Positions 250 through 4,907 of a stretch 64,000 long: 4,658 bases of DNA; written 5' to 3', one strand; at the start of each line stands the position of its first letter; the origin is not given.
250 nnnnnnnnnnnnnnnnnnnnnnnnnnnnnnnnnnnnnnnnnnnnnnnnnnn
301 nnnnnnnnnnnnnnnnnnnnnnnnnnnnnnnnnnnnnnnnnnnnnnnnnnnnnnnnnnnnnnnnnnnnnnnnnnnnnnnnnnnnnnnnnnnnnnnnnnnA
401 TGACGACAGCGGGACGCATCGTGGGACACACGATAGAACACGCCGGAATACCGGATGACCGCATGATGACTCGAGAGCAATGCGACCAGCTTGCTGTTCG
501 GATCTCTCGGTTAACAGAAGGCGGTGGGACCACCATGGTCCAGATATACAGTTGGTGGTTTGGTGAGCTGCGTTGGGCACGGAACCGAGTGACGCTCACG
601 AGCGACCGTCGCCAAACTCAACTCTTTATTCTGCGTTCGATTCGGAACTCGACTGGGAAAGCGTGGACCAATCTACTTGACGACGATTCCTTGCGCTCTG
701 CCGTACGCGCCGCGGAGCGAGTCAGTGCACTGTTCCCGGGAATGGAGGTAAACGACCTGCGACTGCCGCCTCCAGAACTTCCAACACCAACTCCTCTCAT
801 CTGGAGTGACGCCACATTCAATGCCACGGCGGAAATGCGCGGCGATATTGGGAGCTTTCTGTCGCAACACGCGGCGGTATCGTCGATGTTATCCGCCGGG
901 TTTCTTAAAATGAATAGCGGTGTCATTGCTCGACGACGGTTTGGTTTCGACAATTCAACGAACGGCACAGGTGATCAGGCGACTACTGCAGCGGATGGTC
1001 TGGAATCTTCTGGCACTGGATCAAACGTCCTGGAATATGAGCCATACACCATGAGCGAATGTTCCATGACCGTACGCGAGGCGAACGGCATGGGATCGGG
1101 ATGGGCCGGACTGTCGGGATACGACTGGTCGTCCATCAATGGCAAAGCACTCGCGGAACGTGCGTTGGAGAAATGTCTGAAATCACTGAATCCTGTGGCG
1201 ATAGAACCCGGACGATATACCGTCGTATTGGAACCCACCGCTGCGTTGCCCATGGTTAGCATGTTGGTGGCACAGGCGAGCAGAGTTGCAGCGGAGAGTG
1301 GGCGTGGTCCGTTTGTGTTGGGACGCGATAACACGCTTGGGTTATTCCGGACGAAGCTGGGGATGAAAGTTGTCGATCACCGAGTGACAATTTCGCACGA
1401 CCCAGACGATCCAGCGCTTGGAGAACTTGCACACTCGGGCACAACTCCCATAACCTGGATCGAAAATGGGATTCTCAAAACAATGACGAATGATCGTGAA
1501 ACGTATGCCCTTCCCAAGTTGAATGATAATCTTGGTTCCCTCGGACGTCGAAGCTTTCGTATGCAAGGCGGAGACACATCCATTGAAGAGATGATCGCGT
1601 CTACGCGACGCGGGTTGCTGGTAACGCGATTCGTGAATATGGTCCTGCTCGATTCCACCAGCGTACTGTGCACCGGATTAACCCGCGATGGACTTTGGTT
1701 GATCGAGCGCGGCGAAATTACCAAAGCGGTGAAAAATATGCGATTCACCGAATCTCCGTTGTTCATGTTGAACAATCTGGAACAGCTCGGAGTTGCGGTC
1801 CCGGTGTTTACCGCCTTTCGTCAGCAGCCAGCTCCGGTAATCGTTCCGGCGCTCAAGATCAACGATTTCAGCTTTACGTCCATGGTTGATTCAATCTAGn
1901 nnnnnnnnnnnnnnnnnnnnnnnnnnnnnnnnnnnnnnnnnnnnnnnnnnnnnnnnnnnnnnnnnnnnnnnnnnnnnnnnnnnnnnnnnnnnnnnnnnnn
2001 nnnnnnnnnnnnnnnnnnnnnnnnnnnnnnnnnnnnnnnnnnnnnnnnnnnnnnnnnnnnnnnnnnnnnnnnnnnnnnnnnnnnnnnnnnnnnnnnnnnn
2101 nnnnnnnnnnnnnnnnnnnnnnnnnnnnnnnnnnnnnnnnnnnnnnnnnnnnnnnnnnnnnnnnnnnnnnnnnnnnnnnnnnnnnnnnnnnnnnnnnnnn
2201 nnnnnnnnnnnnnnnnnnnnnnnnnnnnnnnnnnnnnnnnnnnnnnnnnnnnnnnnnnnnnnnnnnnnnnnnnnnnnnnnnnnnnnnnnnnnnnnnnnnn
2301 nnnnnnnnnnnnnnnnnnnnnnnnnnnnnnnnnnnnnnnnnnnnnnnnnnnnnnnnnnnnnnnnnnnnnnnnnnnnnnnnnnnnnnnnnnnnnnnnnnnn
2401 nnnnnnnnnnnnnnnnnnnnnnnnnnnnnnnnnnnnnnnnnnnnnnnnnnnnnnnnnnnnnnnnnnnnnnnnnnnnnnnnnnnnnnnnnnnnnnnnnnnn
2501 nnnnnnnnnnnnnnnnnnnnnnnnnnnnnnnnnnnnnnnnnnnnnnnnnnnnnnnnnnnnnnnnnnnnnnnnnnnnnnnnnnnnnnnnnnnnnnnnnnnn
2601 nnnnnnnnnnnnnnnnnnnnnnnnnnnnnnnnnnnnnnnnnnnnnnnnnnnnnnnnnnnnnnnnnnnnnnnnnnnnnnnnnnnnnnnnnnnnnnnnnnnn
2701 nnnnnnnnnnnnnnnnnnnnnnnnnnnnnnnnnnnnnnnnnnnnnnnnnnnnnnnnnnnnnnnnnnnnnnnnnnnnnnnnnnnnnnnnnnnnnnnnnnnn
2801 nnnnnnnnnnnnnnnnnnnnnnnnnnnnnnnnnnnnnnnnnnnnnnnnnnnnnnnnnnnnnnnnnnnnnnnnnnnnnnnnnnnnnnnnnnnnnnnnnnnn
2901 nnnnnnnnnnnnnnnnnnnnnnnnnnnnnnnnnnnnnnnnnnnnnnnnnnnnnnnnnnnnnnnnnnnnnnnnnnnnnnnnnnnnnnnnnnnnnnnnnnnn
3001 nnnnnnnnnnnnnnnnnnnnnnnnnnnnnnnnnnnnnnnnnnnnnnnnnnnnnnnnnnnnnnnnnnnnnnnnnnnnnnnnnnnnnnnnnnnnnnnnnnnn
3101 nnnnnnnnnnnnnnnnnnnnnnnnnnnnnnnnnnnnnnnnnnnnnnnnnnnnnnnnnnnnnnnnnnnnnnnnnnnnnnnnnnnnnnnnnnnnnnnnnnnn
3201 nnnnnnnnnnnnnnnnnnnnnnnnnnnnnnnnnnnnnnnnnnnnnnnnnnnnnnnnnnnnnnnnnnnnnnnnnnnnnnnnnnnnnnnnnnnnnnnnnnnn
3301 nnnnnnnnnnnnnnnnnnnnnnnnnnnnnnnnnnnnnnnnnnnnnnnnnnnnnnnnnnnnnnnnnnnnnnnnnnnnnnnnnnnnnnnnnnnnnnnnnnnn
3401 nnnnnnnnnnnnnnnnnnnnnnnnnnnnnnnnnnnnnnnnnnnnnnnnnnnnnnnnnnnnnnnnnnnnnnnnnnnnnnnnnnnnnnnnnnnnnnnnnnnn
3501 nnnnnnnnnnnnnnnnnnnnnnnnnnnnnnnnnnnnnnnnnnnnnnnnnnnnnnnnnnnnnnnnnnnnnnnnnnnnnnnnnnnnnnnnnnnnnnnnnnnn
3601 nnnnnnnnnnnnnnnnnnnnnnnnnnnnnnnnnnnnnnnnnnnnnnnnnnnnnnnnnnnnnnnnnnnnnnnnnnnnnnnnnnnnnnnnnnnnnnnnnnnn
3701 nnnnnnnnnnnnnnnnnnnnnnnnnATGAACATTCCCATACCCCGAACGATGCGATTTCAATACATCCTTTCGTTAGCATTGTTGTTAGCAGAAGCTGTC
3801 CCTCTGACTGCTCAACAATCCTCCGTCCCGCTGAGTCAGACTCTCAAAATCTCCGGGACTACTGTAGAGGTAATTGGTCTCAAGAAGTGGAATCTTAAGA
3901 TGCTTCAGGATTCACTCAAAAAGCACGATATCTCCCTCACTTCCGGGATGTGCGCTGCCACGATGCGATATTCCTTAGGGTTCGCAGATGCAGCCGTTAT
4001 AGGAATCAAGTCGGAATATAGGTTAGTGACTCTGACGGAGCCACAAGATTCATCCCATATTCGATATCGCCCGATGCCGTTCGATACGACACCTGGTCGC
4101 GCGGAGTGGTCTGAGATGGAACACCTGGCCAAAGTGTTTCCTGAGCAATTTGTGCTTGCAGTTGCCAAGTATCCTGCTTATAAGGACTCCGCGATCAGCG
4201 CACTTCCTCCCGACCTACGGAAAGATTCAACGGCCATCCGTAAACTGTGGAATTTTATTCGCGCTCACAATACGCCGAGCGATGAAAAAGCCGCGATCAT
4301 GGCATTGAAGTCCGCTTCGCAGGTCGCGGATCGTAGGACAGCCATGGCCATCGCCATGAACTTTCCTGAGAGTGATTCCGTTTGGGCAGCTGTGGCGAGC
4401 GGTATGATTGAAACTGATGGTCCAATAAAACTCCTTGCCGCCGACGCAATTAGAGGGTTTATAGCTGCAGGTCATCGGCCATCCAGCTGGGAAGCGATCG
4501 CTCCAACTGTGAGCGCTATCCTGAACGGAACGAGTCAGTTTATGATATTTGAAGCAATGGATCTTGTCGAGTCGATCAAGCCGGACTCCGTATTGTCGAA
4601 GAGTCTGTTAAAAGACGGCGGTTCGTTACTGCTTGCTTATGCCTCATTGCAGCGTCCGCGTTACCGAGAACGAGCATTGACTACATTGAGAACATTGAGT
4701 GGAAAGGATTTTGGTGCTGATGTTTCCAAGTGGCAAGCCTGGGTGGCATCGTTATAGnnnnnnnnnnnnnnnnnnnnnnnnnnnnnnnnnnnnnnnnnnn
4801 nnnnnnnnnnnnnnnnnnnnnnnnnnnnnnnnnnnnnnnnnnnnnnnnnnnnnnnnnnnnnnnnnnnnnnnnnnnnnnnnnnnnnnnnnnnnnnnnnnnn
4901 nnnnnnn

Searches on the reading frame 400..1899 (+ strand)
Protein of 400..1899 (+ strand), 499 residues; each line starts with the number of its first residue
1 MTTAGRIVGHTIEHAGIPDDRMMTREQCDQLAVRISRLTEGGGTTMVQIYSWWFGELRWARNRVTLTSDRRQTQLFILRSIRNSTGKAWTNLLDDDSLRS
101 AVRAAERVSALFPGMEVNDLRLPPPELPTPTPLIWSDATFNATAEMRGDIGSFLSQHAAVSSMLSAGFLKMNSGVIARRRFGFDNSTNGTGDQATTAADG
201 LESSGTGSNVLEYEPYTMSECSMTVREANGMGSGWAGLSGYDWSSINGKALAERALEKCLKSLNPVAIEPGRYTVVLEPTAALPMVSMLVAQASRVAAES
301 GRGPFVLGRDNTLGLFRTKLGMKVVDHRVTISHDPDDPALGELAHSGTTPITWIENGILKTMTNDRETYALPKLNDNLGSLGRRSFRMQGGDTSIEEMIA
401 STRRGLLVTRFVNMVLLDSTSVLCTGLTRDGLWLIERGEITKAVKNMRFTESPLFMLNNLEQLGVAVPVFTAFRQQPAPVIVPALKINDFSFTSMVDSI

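Call 26: search_protein_families(library=pfam, proteins=[window:400-1899:+], max_evalue=0.01)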
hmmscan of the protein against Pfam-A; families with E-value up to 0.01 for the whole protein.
window:400-1899:+ (499 aa): 1 family
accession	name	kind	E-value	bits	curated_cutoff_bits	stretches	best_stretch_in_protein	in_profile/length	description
PF19289.4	PmbA_TldD_3rd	-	1.3e-26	93.6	22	1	270-493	1-219/220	PmbA/TldA metallopeptidase C-terminal domain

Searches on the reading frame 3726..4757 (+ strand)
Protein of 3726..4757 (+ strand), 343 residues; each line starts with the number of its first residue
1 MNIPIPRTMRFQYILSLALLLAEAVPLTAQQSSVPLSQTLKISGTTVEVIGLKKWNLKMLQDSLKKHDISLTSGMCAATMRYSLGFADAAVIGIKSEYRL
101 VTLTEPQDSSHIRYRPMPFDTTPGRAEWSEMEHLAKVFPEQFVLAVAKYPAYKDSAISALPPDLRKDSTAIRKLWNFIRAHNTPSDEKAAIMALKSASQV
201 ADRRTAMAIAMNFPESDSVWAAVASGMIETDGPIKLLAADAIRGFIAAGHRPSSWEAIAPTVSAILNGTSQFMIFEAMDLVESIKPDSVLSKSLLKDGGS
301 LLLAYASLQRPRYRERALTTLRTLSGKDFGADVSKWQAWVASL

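Call 26: search_protein_families(library=pfam, proteins=[window:3726-4757:+], max_evalue=0.01)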
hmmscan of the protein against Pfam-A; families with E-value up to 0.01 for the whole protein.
window:3726-4757:+ (343 aa): 0 families

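Call 45: search_protein_families(library=pfam, proteins=[window:3726-4757:+], max_evalue=5)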
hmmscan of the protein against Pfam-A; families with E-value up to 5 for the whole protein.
window:3726-4757:+ (343 aa): 1 family
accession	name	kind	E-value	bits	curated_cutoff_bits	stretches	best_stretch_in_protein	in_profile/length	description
PF11349.13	DUF3151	-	0.17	12.5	28.4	1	196-235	14-53/127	Protein of unknown function (DUF3151)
